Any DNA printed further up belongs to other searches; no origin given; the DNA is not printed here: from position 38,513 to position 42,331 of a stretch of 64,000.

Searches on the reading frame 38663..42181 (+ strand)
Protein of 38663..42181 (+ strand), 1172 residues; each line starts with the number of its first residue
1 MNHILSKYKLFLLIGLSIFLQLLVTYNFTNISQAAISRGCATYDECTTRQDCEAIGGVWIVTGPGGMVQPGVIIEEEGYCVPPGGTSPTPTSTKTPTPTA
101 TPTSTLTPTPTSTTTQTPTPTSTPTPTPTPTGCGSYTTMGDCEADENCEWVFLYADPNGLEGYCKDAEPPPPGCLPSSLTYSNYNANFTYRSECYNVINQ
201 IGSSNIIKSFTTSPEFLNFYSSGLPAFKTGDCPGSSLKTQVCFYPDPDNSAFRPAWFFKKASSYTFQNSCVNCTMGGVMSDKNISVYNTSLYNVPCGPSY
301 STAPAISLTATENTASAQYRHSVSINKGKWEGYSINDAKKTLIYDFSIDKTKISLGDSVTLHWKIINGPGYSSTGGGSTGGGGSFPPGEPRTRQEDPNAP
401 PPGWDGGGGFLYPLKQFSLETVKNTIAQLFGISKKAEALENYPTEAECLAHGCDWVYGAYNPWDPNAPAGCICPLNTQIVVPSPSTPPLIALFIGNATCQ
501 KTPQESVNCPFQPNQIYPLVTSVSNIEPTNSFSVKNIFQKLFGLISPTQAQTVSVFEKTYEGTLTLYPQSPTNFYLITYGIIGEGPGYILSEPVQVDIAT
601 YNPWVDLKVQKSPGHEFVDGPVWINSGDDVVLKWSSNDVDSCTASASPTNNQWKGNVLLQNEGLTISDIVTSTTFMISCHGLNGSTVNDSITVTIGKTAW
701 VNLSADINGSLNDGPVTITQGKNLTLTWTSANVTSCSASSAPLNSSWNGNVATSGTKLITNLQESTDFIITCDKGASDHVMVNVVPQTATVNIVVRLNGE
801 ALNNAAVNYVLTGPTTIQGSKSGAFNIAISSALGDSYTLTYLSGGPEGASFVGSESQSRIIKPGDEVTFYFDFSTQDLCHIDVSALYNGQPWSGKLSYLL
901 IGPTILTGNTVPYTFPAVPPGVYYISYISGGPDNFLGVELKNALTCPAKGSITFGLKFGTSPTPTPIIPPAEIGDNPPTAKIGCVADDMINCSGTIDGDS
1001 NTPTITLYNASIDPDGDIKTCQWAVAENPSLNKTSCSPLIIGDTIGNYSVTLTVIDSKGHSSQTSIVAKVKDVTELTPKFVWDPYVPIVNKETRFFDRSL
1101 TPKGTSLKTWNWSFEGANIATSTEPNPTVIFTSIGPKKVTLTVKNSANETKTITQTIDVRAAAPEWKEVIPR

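Call 36: search_protein_families(library=pfam, proteins=[window:38663-42181:+], max_evalue=0.000001)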
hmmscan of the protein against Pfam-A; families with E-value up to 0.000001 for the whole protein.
window:38663-42181:+ (1172 aa): 1 family
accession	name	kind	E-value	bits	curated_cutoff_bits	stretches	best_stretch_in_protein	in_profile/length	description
PF18911.6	PKD_4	-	1.1e-11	45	27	0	1090-1159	16-83/85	PKD domain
